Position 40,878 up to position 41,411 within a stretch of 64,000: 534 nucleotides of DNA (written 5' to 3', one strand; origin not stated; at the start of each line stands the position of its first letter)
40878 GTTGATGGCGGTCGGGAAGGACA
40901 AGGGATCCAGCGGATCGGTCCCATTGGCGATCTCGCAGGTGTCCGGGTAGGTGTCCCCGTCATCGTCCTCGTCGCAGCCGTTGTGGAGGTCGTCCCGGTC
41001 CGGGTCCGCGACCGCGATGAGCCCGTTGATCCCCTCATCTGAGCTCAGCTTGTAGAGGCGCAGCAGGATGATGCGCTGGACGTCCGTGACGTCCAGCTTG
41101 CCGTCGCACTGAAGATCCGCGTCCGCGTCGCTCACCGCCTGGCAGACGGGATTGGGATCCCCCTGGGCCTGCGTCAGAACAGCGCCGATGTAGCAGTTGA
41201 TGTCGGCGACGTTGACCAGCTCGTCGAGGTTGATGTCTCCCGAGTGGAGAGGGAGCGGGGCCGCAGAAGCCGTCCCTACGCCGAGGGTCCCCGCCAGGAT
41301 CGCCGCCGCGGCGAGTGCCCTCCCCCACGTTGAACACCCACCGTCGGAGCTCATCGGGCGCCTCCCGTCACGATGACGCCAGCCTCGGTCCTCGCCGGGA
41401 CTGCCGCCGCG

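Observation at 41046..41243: Dockerin-like Ca-binding loop pair at the N-terminus of the 2839-aa giant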

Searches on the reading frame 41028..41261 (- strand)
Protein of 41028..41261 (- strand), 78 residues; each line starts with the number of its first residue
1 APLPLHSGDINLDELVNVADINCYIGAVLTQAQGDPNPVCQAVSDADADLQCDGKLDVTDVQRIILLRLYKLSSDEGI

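Call 35: search_protein_families(library=pfam, alignment_id=A2, max_evalue=0.1)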
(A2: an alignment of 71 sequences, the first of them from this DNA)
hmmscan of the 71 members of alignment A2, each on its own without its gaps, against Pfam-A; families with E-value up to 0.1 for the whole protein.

A. member 1, seq(78 aa): 2 families
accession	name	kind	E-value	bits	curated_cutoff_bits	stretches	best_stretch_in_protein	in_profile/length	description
PF00404.24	Dockerin_1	-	0.0025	18.4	22.9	1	8-65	2-53/57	Dockerin type I domain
PF13405.12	EF-hand_6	-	0.075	13.3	25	0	49-65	10-26/30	EF-hand domain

B. families by the number of members that match (of 71 scanned): 11 families
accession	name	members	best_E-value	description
PF00404.24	Dockerin_1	60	9e-10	Dockerin type I domain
PF13499.12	EF-hand_7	12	0.00016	EF-hand domain pair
PF00036.39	EF-hand_1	9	0.00021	EF hand domain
PF13405.12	EF-hand_6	8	4.6e-05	EF-hand domain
PF13517.12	FG-GAP_3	6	0.004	FG-GAP-like repeat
PF13202.12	EF-hand_5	4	0.00044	EF hand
PF13833.12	EF-hand_8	2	0.054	EF-hand domain pair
PF16129.10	DUF4841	1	0.02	Domain of unknown function (DUF4841)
PF01839.29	FG-GAP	1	0.03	FG-GAP repeat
PF20545.3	DUF6759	1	0.065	Domain of unknown function (DUF6759)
PF10564.14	MAR_sialic_bdg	1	0.083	Sialic-acid binding micronemal adhesive repeat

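Call 36: search_solved_structures(query=A2, max_evalue=0.01, show_alignments=2)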
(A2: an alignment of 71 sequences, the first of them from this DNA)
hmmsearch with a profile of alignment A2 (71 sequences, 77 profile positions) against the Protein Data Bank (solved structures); distinct sequences matched with E-value up to 0.01: 20.
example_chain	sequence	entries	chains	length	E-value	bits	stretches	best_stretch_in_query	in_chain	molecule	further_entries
4fl4_A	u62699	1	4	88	5.2e-08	35.5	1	4-67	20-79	Glycoside hydrolase family 9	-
2y3n_B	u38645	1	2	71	1.3e-07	34.2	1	5-67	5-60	CELLULOSOMAL FAMILY-48 PROCESSIVE GLYCOSIDE HYDROLASE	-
5lxv_B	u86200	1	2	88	9.7e-07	31.4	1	3-63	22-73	Carbohydrate-binding protein WP_009985128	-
5nrm_B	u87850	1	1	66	2e-06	30.4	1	6-70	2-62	DocCel5: Type I dockerin repeat domain from A. cellulolyticus family 5 endoglucanase WP_01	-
1ohz_B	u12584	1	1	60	2.5e-06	30.1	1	7-68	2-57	ENDO-1,4-BETA-XYLANASE Y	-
4cj0_A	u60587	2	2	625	2.8e-06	29.9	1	5-66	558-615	ENDOGLUCANASE D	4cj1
1clc_A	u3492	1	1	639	2.9e-06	29.9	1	5-66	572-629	ENDOGLUCANASE CELD; EC: 3.2.1.4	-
5nrk_B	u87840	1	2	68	3.6e-06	29.6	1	6-71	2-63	DocCel5: Type I dockerin repeat domain from A. cellulolyticus family 5 endoglucanase WP_01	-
2ccl_B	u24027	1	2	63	6e-06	28.9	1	6-68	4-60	ENDO-1,4-BETA-XYLANASE Y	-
1daq_A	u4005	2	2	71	8.1e-06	28.5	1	4-69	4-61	ENDOGLUCANASE SS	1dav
2mte_A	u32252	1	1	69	9e-06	28.3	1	4-69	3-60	Cellulose 1,4-beta-cellobiosidase (reducing end) CelS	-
2yik_A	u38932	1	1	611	0.00015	24.4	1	5-69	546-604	ENDOGLUCANASE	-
9qfa_A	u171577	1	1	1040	0.001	21.7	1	5-71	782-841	Ruminococcus bromii Amy12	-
4dh2_B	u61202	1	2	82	0.0017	21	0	5-25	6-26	Dockerin type 1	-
6kg9_A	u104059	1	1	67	0.0023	20.6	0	5-68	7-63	And cellulose-binding endoglucanase family 9 CelL ortholog dockerin domain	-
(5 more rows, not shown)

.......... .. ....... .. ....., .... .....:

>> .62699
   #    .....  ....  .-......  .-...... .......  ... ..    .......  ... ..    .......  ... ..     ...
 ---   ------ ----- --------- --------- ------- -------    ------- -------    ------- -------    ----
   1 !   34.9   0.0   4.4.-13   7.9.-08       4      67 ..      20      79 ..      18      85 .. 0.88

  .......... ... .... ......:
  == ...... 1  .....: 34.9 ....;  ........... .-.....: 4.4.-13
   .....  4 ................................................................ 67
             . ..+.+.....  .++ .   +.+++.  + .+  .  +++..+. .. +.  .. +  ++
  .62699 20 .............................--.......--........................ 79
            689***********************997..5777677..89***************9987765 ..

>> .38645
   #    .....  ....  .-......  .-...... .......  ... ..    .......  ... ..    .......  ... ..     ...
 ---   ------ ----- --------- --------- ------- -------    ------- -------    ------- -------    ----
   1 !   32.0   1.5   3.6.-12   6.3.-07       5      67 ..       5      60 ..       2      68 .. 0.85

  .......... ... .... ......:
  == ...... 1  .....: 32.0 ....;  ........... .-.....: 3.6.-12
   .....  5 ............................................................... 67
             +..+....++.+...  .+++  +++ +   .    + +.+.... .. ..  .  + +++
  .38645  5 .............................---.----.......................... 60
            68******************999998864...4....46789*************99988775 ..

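Call 41: predict_structure(alignment_id=A2)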
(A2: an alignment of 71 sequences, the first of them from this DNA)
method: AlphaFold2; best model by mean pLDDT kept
length: 78 residues; sequences in the alignment: 71
mean_pLDDT: 95.4   pTM: 0.85
mean pLDDT of the five models: 95.4, 95.4, 95.3, 95.0, 94.6
residues with pLDDT >= 90: 71; 70-90: 5; 50-70: 2; < 50: 0
segments of 3 or more residues with pLDDT < 50: none
pLDDT, mean of each block of 10 residues (from residue 1): 86 97 99 98 97 97 97 92
secondary structure, 60 per line:
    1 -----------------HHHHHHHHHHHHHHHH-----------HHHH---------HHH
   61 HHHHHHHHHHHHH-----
elements in order: H18-33 H45-48 H58-73

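Call 43: fold_search(model_id=the predicted structure, library=pdb)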
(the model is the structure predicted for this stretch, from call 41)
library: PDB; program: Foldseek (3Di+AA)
matches with E <= 10: 36; with E <= 0.001: 0
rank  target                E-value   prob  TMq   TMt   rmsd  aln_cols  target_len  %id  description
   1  6kgf_D                7.6e-02  1.00  0.57  0.69   2.7        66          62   23  Crystal structure of CaDoc0917(R16D)-CaCohA2 complex at pH 8.2 (released 2020-07-08)
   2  6kge_B                1.9e-01  0.97  0.52  0.66   2.5        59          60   24  Crystal structure of CaDoc0917(R16D)-CaCohA2 complex at pH 5.5 (released 2020-07-08)
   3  4fl4_J                1.9e-01  0.97  0.59  0.68   3.4        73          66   29  Scaffoldin conformation and dynamics revealed by a ternary complex from the Clostridium thermocellum cellulosome (released 2012-06-27)
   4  4fl4_A                1.9e-01  0.96  0.57  0.64   3.9        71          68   30  Scaffoldin conformation and dynamics revealed by a ternary complex from the Clostridium thermocellum cellulosome (released 2012-06-27)
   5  4fl4_D                2.0e-01  0.94  0.55  0.64   3.9        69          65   29  Scaffoldin conformation and dynamics revealed by a ternary complex from the Clostridium thermocellum cellulosome (released 2012-06-27)
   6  6kgf_B                2.6e-01  0.96  0.52  0.64   2.5        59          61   24  Crystal structure of CaDoc0917(R16D)-CaCohA2 complex at pH 8.2 (released 2020-07-08)
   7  2ccl_B                2.8e-01  0.93  0.54  0.65   3.6        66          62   27  THE S45A, T46A MUTANT OF THE TYPE I COHESIN-DOCKERIN COMPLEX FROM THE CELLULOSOME OF CLOSTRIDIUM THERMOCELLUM (released 2007-02-13)
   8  2mte_MODEL_1_A        3.0e-01  0.94  0.56  0.62   3.1        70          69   27  Solution structure of Doc48S (released 2014-10-15)
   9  8ajy_B                3.4e-01  0.98  0.71  0.66   2.4        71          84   18  Ruminococcus flavefaciens Cohesin-Dockerin structure: dockerin from ScaH adaptor scaffoldin in complex with the cohesi (released 2022-11-02)
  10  4fl4_G                3.6e-01  0.92  0.58  0.66   3.3        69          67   26  Scaffoldin conformation and dynamics revealed by a ternary complex from the Clostridium thermocellum cellulosome (released 2012-06-27)
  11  6kge_D                3.8e-01  0.97  0.60  0.74   2.5        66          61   23  Crystal structure of CaDoc0917(R16D)-CaCohA2 complex at pH 5.5 (released 2020-07-08)
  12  8x3a_MODEL_1_A        4.0e-01  0.69  0.47  0.28   4.2        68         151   24  Solution NMR structure of cellulosomal double-dockerin module of Clo1313_0689 from Clostridium thermocellum (released 2024-04-03)
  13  2ozn_B                4.6e-01  0.94  0.55  0.35   4.0        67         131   16  The Cohesin-Dockerin Complex of NagJ and NagH from Clostridium perfringens (released 2008-05-06)
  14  2vn5_B                4.6e-01  0.89  0.52  0.70   3.6        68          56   20  The Clostridium cellulolyticum dockerin displays a dual binding mode for its cohesin partner (released 2008-05-20)
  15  4uyp_B                4.9e-01  0.89  0.59  0.62   3.0        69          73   22  High resolution structure of the third cohesin ScaC in complex with the ScaB dockerin with a mutation in the N-termina (released 2015-04-15)
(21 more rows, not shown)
